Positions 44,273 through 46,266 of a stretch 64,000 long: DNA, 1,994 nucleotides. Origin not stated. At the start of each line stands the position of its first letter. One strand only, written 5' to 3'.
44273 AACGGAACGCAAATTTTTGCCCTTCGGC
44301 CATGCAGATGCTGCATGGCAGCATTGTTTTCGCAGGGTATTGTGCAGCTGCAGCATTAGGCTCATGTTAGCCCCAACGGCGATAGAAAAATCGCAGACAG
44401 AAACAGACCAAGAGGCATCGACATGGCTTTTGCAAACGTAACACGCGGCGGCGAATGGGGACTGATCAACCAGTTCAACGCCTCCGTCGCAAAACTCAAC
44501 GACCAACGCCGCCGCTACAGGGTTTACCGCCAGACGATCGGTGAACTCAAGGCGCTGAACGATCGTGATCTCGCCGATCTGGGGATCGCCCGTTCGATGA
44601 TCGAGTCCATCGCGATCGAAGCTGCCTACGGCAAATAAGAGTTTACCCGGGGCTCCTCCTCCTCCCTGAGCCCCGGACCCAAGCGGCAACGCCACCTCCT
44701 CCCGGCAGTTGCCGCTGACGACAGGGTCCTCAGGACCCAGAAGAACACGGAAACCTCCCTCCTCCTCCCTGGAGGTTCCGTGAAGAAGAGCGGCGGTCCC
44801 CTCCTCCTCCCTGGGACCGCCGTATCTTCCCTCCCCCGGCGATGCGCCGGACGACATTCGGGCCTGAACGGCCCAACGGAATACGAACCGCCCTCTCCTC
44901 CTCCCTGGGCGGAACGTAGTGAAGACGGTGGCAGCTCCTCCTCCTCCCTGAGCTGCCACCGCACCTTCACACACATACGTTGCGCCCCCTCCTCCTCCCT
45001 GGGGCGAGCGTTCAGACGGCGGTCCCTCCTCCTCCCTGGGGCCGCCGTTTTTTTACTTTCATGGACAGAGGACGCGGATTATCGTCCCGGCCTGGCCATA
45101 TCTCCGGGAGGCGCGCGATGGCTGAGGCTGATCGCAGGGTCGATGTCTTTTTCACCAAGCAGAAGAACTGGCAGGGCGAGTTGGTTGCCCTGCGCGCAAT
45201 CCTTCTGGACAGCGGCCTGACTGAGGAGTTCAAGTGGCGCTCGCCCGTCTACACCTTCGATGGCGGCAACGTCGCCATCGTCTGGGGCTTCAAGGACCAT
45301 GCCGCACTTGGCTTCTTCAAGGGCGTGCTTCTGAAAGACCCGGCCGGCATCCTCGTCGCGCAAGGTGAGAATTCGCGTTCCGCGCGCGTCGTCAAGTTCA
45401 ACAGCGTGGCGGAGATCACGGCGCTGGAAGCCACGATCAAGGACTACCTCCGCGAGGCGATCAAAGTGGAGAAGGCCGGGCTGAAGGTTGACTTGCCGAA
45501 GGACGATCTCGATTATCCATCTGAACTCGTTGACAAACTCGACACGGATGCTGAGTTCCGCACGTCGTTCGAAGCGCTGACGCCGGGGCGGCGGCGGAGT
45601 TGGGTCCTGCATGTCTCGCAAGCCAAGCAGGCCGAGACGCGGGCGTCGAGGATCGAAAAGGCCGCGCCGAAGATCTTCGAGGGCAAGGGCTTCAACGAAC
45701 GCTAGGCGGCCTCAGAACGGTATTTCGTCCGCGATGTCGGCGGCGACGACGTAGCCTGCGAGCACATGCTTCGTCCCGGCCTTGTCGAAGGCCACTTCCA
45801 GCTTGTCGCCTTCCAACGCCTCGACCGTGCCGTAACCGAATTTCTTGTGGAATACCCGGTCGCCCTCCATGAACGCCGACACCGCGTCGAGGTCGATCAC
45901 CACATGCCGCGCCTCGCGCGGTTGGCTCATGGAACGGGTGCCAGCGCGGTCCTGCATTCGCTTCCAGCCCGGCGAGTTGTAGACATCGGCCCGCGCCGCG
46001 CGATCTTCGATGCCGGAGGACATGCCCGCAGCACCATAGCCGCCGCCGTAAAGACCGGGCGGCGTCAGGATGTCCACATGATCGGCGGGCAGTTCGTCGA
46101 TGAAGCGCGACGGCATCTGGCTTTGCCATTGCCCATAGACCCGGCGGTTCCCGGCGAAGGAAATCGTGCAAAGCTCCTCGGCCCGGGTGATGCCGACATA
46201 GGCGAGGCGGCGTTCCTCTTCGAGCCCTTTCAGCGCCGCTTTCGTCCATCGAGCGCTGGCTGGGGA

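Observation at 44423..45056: DUF1127 gene followed by eight tandem hairpins, each displaying CCUCCUCCC in its loop (four two-hairpin sRNA units)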

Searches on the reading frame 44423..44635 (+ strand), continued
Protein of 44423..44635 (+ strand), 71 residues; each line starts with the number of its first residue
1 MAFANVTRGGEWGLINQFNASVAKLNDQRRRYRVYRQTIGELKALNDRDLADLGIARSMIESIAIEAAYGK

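Call 30: find_homologous_proteins(query=A3, max_evalue=0.001)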
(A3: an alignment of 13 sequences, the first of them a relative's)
Query A3 (13 sequences) (71 aa, profile of the alignment): 5213 proteins with E <= 0.001 among 8000 candidates; the best 120 are listed.
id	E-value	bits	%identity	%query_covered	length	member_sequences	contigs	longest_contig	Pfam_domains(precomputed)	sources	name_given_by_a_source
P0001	1.7e-30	123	100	100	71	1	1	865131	PF06568.17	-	-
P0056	1.8e-30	123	51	99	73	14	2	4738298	PF06568.17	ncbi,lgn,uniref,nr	ncbi:DUF1127 domain-containing protein [Frigidibacter mobilis]|uniref:YjiS-like domain-containing pr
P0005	6.9e-30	121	80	100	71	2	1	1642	PF06568.17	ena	-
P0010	7.7e-30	121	71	99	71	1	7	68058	PF06568.17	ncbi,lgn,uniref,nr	ncbi:MAG TPA: DUF1127 domain-containing protein [Albidovulum sp.]|uniref:DUF1127 domain-containing p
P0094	1.4e-29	120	55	100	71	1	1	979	PF06568.17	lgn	-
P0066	1.5e-29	120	48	100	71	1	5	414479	PF06568.17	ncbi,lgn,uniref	ncbi:DUF1127 domain-containing protein [Ostreiculturibacter nitratireducens]|uniref:DUF1127 domain-c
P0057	1.5e-29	120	55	100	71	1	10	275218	PF06568.17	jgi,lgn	jgi:uncharacterized protein YjiS (DUF1127 family)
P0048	1.5e-29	120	56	99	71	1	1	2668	PF06568.17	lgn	-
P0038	1.6e-29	120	54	100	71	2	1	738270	PF06568.17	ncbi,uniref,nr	ncbi:DUF1127 domain-containing protein [Gemmobacter caeruleus]|uniref:DUF1127 domain-containing prot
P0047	1.7e-29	119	56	99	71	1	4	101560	PF06568.17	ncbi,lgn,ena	-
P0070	2.0e-29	119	51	100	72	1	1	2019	PF06568.17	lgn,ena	-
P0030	2.2e-29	119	59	100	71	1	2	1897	PF06568.17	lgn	-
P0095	3.2e-29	119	55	100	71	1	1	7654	PF06568.17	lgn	-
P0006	3.7e-29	118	79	100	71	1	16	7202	PF06568.17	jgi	jgi:uncharacterized protein YjiS (DUF1127 family)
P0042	3.8e-29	118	51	99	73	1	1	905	PF06568.17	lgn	-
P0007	4.5e-29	118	79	100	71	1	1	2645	PF06568.17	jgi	-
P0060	4.7e-29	118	56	99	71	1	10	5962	PF06568.17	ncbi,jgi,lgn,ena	jgi:uncharacterized protein YjiS (DUF1127 family)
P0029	4.9e-29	118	62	100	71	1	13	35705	PF06568.17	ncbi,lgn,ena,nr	ncbi:MAG: DUF1127 domain-containing protein [Rhodobacteraceae bacterium]|nr:DUF1127 domain-containin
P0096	7.9e-29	117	51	99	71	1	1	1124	PF06568.17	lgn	-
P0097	9.2e-29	117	59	100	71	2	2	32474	PF06568.17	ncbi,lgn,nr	ncbi:MAG: hypothetical protein B7Z02_17235 [Rhodobacterales bacterium 32-67-9]|nr:MAG: hypothetical 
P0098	1.1e-28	117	55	100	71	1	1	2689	PF06568.17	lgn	-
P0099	1.4e-28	117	51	100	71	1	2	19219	PF06568.17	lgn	-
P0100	1.9e-28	116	54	100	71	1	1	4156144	PF06568.17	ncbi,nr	ncbi:MAG: DUF1127 domain-containing protein [Paracoccaceae bacterium]|nr:MAG: DUF1127 domain-contain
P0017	2.0e-28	116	69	100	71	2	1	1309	PF06568.17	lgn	-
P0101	2.1e-28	116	55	100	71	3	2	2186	PF06568.17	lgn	-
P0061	2.4e-28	116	56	99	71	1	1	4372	PF06568.17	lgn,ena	-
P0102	2.5e-28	116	48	100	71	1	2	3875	PF06568.17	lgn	-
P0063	2.5e-28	116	54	99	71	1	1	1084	PF06568.17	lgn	-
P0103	2.6e-28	116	52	100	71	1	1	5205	PF06568.17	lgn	-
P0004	3.2e-28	115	80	100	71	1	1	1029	PF06568.17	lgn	-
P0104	3.5e-28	115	54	100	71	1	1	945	PF06568.17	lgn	-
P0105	3.6e-28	115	48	100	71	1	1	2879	PF06568.17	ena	-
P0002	3.8e-28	115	87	100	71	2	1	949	PF06568.17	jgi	jgi:uncharacterized protein YjiS (DUF1127 family)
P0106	4.0e-28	115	54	99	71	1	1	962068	PF06568.17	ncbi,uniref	ncbi:DUF1127 domain-containing protein [Rhodobacter sp. NSM]|uniref:DUF1127 domain-containing protei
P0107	4.1e-28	115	69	99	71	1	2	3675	PF06568.17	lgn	-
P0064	4.2e-28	115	54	99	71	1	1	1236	PF06568.17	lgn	-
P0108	4.5e-28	115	52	100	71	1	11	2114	PF06568.17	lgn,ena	-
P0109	4.5e-28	115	54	100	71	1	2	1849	PF06568.17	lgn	-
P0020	4.7e-28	115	69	100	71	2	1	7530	PF06568.17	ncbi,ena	ncbi:MAG: DUF1127 domain-containing protein [Albidovulum sp.]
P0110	4.9e-28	115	48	100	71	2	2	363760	PF06568.17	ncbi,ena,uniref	ncbi:DUF1127 domain-containing protein [Pseudotabrizicola sp. L79]|uniref:DUF1127 domain-containing 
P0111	5.4e-28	115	48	100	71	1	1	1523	PF06568.17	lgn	-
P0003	5.4e-28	115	81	99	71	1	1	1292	PF06568.17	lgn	-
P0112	5.5e-28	115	54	100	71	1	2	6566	PF06568.17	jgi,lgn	jgi:uncharacterized protein YjiS (DUF1127 family)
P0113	6.1e-28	115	52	100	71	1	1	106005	PF06568.17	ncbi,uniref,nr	ncbi:DUF1127 domain-containing protein [Gemmobacter serpentinus]|uniref:DUF1127 domain-containing pr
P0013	6.2e-28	114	72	100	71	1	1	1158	PF06568.17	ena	-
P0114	6.3e-28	114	52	100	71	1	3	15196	PF06568.17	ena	-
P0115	6.6e-28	114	49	100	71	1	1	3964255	PF06568.17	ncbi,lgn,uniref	ncbi:DUF1127 domain-containing protein [Thioclava sp. FR2]|uniref:DUF1127 domain-containing protein 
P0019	8.0e-28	114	70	100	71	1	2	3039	PF06568.17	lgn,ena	-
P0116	8.1e-28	114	51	100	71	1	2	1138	PF06568.17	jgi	jgi:uncharacterized protein YjiS (DUF1127 family)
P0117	9.4e-28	114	48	100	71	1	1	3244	PF06568.17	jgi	jgi:uncharacterized protein YjiS (DUF1127 family)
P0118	9.4e-28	114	48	100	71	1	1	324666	PF06568.17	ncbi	ncbi:MAG: DUF1127 domain-containing protein [Paracoccaceae bacterium]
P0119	9.9e-28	114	46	100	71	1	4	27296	PF06568.17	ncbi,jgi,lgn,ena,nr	ncbi:MAG: DUF1127 domain-containing protein [Cypionkella sp.]|jgi:uncharacterized protein YjiS (DUF1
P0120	1.0e-27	114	48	100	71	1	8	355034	PF06568.17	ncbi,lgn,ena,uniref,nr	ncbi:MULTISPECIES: DUF1127 domain-containing protein [Paracoccaceae]|uniref:DUF1127 domain-containin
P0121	1.1e-27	114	48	100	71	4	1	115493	PF06568.17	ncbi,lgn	ncbi:MAG: DUF1127 domain-containing protein [Paracoccaceae bacterium]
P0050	1.1e-27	114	51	100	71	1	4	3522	PF06568.17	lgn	-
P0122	1.1e-27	114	49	100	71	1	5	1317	PF06568.17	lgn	-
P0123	1.1e-27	114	50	99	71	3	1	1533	PF06568.17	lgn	-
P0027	1.1e-27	114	66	100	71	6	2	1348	PF06568.17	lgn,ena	-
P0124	1.2e-27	114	46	100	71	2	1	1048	PF06568.17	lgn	-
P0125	1.3e-27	113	59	99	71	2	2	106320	PF06568.17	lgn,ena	-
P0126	1.3e-27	113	52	100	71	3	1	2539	PF06568.17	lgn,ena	-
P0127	1.4e-27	113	48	100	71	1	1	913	PF06568.17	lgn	-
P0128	1.4e-27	113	54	99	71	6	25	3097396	PF06568.17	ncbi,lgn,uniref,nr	ncbi:DUF1127 domain-containing protein [Cereibacter azotoformans]|uniref:Uncharacterized protein DUF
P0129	1.6e-27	113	51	100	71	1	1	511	PF06568.17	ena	-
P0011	1.6e-27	113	74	99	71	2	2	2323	PF06568.17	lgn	-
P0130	1.8e-27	113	51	100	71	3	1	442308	PF06568.17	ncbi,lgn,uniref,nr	ncbi:DUF1127 domain-containing protein [Fertoebacter nigrum]|uniref:DUF1127 domain-containing protei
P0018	1.9e-27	113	70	100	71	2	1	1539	PF06568.17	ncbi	-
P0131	2.0e-27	113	45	100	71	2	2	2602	PF06568.17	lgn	-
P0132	2.1e-27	113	45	100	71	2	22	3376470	PF06568.17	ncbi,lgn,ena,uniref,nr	ncbi:DUF1127 domain-containing protein [Gemmobacter fulvus]|uniref:DUF1127 domain-containing protein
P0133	2.2e-27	113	49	100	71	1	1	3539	PF06568.17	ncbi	ncbi:MAG: DUF1127 domain-containing protein [Paracoccaceae bacterium]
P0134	2.3e-27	113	48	100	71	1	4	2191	PF06568.17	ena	-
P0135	2.4e-27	113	51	100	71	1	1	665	PF06568.17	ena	-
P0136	2.4e-27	113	59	100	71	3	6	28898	PF06568.17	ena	-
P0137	2.4e-27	113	47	100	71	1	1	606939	PF06568.17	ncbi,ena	-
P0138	2.5e-27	113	49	100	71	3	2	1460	PF06568.17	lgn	-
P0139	2.6e-27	113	48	100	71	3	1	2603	PF06568.17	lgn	-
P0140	2.8e-27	112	59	100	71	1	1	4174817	PF06568.17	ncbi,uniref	ncbi:DUF1127 domain-containing protein [Defluviimonas sp. SAOS-178_SWC]|uniref:DUF1127 domain-contai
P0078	3.0e-27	112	54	100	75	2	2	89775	PF06568.17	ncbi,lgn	-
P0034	3.0e-27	112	55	100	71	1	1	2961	PF06568.17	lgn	-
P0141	3.0e-27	112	52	100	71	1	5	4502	PF06568.17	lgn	-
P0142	3.1e-27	112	54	100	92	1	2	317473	PF06568.17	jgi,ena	-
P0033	3.2e-27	112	56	100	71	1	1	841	PF06568.17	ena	-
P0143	3.2e-27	112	52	100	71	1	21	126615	PF06568.17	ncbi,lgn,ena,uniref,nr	ncbi:hypothetical protein CCR83_05065 [Rhodobacter veldkampii DSM 11550]|uniref:YjiS-like domain-con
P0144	3.4e-27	112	61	100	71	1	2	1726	PF06568.17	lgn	-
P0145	3.4e-27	112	54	100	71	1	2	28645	PF06568.17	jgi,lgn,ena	jgi:uncharacterized protein YjiS (DUF1127 family)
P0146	3.5e-27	112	44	99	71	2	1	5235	PF06568.17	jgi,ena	jgi:uncharacterized protein YjiS (DUF1127 family)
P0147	3.7e-27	112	48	100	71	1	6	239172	PF06568.17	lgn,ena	-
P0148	3.7e-27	112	51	100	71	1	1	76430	PF06568.17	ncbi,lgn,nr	ncbi:MAG: DUF1127 domain-containing protein [Pseudorhodobacter sp.]|nr:DUF1127 domain-containing pro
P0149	3.8e-27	112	51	99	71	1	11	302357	PF06568.17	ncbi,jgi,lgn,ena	-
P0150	3.8e-27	112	46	100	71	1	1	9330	PF06568.17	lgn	-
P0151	3.9e-27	112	50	99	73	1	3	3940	PF06568.17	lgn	-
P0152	4.0e-27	112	51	100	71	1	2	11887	PF06568.17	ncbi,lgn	-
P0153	4.1e-27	112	46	100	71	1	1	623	PF06568.17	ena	-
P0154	4.2e-27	112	46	100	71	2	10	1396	PF06568.17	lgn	-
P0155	4.2e-27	112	48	100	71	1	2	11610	PF06568.17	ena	-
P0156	4.2e-27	112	46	100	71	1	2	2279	PF06568.17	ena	-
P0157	4.3e-27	112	48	100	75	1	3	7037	PF06568.17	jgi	jgi:uncharacterized protein YjiS (DUF1127 family)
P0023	4.4e-27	112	69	100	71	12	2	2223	PF06568.17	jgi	jgi:uncharacterized protein YjiS (DUF1127 family)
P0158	4.5e-27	112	49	100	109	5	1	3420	PF06568.17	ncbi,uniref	ncbi:DUF1127 domain-containing protein [Cereibacter changlensis]|uniref:DUF1127 domain-containing pr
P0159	4.7e-27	112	49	100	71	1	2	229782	PF06568.17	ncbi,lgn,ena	-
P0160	4.7e-27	112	52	100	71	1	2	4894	PF06568.17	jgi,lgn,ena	-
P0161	4.8e-27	112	54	100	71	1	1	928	PF06568.17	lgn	-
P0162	4.9e-27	112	49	100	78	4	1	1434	PF06568.17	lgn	-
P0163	5.4e-27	111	49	100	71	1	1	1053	PF06568.17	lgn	-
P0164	5.6e-27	111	48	100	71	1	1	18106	PF06568.17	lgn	-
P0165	5.8e-27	111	48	100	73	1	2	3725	PF06568.17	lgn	-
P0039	5.9e-27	111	56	100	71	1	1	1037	PF06568.17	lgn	-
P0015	6.0e-27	111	75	100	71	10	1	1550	PF06568.17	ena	-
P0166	6.1e-27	111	46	100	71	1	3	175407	PF06568.17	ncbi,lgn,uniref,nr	ncbi:MAG: DUF1127 domain-containing protein [Pseudotabrizicola sp.]|uniref:DUF1127 domain-containing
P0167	6.1e-27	111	49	100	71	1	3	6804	PF06568.17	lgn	-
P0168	6.3e-27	111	46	100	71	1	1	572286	PF06568.17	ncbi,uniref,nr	ncbi:DUF1127 domain-containing protein [Pseudotabrizicola formosa]|uniref:DUF1127 domain-containing 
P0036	6.5e-27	111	56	100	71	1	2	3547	PF06568.17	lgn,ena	-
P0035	6.5e-27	111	55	100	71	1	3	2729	PF06568.17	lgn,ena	-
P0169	6.6e-27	111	46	100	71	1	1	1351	PF06568.17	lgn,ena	-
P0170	6.6e-27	111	69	99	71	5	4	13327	PF06568.17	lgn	-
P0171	6.7e-27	111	49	100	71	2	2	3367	PF06568.17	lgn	-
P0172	6.7e-27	111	46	100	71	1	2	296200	PF06568.17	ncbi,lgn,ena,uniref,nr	ncbi:DUF1127 domain-containing protein [Pseudotabrizicola sediminis]|uniref:DUF1127 domain-containin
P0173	7.0e-27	111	54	99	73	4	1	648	PF06568.17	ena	-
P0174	7.2e-27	111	50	100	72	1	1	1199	PF06568.17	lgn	-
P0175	7.5e-27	111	52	100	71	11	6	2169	PF06568.17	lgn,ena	-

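Call 32: list_cluster_members(proteins=[P0128, P0106])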
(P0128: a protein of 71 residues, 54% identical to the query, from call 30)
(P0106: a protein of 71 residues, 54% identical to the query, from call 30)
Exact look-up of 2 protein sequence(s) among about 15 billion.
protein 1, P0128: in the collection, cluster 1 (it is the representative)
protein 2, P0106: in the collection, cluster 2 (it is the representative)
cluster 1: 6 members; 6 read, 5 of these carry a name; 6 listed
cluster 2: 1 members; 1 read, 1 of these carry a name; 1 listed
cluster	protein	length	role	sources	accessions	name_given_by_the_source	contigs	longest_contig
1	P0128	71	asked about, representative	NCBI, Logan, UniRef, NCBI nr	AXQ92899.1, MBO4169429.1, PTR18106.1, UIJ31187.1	DUF1127 domain-containing protein [Cereibacter azotoformans] | Uncharacterized protein DUF1127 n=2 Tax=Cereibacter TaxID=1653176 RepID=A0A2T5K6Q4_9RHOB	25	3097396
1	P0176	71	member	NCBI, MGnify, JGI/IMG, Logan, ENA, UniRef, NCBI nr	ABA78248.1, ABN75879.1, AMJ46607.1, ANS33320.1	DUF1127 domain-containing protein [Rhodobacter sphaeroides] | CR=1 FL=1 | uncharacterized protein YjiS (DUF1127 family)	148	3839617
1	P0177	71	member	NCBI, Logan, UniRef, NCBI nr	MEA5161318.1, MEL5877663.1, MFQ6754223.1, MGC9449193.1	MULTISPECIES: DUF1127 domain-containing protein [Cereibacter] | Uncharacterized protein DUF1127 n=1 Tax=Cereibacter johrii TaxID=445629 ...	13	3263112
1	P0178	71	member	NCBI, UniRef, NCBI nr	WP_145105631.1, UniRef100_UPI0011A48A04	DUF1127 domain-containing protein [Cereibacter sediminicola] | DUF1127 domain-containing protein n=1 Tax=Cereibacter sediminicola TaxID=2584941 ...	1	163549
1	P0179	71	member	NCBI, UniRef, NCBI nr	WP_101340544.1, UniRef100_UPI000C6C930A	DUF1127 domain-containing protein [Cereibacter azotoformans] | DUF1127 domain-containing protein n=1 Tax=Cereibacter azotoformans TaxID=43057 ...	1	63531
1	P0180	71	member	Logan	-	-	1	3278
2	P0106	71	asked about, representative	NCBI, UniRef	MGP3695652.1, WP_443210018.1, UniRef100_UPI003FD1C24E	DUF1127 domain-containing protein [Rhodobacter sp. NSM] | DUF1127 domain-containing protein n=1 Tax=Rhodobacter sp. NSM TaxID=3457501 ...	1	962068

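Call 33: find_encoding_contigs(protein=P0128, flank=3000, max_places=4)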
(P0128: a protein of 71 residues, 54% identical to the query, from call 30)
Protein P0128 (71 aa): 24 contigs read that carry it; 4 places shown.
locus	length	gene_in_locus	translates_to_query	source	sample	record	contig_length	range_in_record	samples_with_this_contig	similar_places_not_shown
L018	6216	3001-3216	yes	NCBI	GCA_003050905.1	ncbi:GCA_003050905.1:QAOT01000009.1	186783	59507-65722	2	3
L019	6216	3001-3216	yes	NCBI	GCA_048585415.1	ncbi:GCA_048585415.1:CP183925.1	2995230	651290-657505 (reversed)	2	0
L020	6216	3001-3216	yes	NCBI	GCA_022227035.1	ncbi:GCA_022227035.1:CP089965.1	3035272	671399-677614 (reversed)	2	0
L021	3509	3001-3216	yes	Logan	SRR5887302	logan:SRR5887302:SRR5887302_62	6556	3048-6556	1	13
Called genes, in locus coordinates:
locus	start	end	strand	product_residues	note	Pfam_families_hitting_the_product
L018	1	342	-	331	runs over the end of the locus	PF01795:Methyltransf_5, PF13649:Methyltransf_25 (faint)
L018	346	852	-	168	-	PF02381:MraZ (weak)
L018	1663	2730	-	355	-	PF01883:FeS_assembly_P, PF00142:Fer4_NifH (faint), PF02374:ArsA_ATPase (weak), PF09140:MipZ, PF10609:ParA, PF13614:AAA_31, PF01656:CbiA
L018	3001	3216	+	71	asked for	PF06568:YjiS-like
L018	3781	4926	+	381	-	PF03594:BenE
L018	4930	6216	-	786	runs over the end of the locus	PF00580:UvrD-helicase, PF13245:AAA_19, PF13604:AAA_30 (faint), PF13538:UvrD_C_2 (faint), PF13361:UvrD_C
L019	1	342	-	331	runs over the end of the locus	PF01795:Methyltransf_5, PF13649:Methyltransf_25 (faint)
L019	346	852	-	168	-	PF02381:MraZ (weak)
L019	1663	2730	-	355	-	PF01883:FeS_assembly_P, PF00142:Fer4_NifH (faint), PF02374:ArsA_ATPase (weak), PF09140:MipZ, PF10609:ParA, PF13614:AAA_31, PF01656:CbiA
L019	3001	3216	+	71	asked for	PF06568:YjiS-like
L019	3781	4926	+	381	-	PF03594:BenE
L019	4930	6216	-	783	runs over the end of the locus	PF00580:UvrD-helicase, PF13245:AAA_19, PF13604:AAA_30 (faint), PF13538:UvrD_C_2 (faint), PF13361:UvrD_C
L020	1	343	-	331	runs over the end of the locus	PF01795:Methyltransf_5, PF13649:Methyltransf_25 (faint)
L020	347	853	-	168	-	PF02381:MraZ (weak)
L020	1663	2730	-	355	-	PF01883:FeS_assembly_P, PF00142:Fer4_NifH (faint), PF02374:ArsA_ATPase (weak), PF09140:MipZ, PF10609:ParA, PF13614:AAA_31, PF01656:CbiA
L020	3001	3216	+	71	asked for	PF06568:YjiS-like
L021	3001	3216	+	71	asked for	PF06568:YjiS-like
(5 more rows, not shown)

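Call 65: predict_structure(alignment_id=A7)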
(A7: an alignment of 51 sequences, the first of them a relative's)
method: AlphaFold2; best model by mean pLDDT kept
length: 71 residues; sequences in the alignment: 51
mean_pLDDT: 82.0   pTM: 0.60
mean pLDDT of the five models: 82.0, 80.2, 79.1, 77.8, 76.7
residues with pLDDT >= 90: 41; 70-90: 12; 50-70: 15; < 50: 3
segments of 3 or more residues with pLDDT < 50: 1-3
pLDDT, mean of each block of 10 residues (from residue 1): 51 64 84 95 95 94 92 59
secondary structure, 60 per line:
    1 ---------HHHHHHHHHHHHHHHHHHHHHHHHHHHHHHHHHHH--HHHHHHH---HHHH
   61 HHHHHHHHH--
elements in order: H10-44 H47-53 H57-69

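Call 67: fold_search(model_id=the predicted structure, library=pdb)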
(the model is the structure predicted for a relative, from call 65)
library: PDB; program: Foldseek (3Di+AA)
matches with E <= 10: 18; with E <= 0.001: 0
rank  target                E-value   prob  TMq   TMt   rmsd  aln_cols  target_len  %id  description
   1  2n2h_MODEL_1_B        2.8e+00  0.08  0.33  0.22   9.5        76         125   17  Solution structure of Sds3 in complex with Sin3A (released 2015-07-15)
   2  9eys_F                2.9e+00  0.10  0.35  0.20   9.2        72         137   11  Structure of Far-Red Photosystem I from C. thermalis PCC 7203 (released 2025-04-23)
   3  5n2o_MODEL_1_A        3.6e+00  0.11  0.23  0.24   5.8        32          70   22  Structure Of P63 SAM Domain L514F Mutant Causative Of AEC Syndrome (released 2018-02-07)
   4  9ep0                  3.6e+00  0.08  0.26  0.09   7.7        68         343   20  Dolichyl phosphate mannose synthase in complex with donor (GDP-Man) and traces of acceptor (Dol55P) and product (Dol55P- (released 2025-10-01)
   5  5t5h_T                5.0e+00  0.08  0.35  0.20   9.9        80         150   11  Structure and assembly model for the Trypanosoma cruzi 60S ribosomal subunit (released 2016-10-12)
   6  8b6h_EG               5.4e+00  0.11  0.47  0.38   5.0        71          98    8  Cryo-EM structure of cytochrome c oxidase dimer (complex IV) from respiratory supercomplex of Tetrahymena thermophila (released 2023-03-29)
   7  5mlz                  5.4e+00  0.06  0.26  0.09   7.7        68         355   20  Dolichyl phosphate mannose synthase in complex with GDP and Mg2+ (released 2017-08-09)
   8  5mm1                  5.7e+00  0.06  0.26  0.09   7.7        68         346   20  Dolichyl phosphate mannose synthase in complex with GDP and dolichyl phosphate mannose (released 2017-08-09)
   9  9qt5_Q                6.6e+00  0.05  0.26  0.16  12.4        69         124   17  Structure of the 50S ribosomal subunit from the antibiotic-producing bacterium Streptomyces fradiae (released 2025-05-14)
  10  6s7o_E                8.0e+00  0.11  0.49  0.08   7.0        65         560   15  Cryo-EM structure of human oligosaccharyltransferase complex OST-A (released 2019-12-18)
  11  7nc7_A                8.0e+00  0.04  0.25  0.07   8.9        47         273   23  Crystal structure of fructose-bisphosphate aldolases FBAC from Bacillus methanolicus (released 2021-02-17)
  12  3q94_B                8.0e+00  0.04  0.27  0.07   9.0        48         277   17  The crystal structure of fructose 1,6-bisphosphate aldolase from Bacillus anthracis str. 'Ames Ancestor' (released 2011-01-26)
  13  1xwr_B                8.6e+00  0.09  0.41  0.38   3.3        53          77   13  Crystal structure of the coliphage lambda transcription activator protein CII (released 2005-06-21)
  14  7nc7_B                8.6e+00  0.04  0.25  0.07   8.8        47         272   23  Crystal structure of fructose-bisphosphate aldolases FBAC from Bacillus methanolicus (released 2021-02-17)
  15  9l5s_V                9.2e+00  0.16  0.48  0.42   3.6        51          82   14  Cryo-EM structure of the thermophile spliceosome (state B*Q1) (released 2025-03-12)
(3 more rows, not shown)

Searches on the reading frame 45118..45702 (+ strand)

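Call 12: search_protein_families(library=pfam, proteins=[window:45118-45702:+], max_evalue=0.01)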
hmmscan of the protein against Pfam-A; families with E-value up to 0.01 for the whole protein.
window:45118-45702:+ (195 aa): 2 families
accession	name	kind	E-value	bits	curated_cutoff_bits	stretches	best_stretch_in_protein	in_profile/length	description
PF08818.16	DUF1801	-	1.4e-18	67.5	27.2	1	18-115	1-85/85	Domain of unknown function (DU1801)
PF13376.11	OmdA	-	8.6e-18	64.5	25.6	1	131-189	2-60/60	Bacteriocin-protection, YdeI or OmpD-Associated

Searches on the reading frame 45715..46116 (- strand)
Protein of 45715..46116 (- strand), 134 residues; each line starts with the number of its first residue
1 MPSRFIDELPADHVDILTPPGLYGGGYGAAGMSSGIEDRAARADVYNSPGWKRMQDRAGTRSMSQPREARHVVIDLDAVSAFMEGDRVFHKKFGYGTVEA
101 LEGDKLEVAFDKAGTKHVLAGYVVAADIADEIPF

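Call 53: search_protein_families(library=pfam, proteins=[window:45715-46116:-], max_evalue=0.00001)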
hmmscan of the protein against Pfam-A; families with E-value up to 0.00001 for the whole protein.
window:45715-46116:- (134 aa): 1 family
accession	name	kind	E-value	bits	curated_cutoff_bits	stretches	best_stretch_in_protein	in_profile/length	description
PF21196.3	PcrA_UvrD_tudor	-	8.3e-07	29.2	23.9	1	85-121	2-42/48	PcrA/UvrD tudor domain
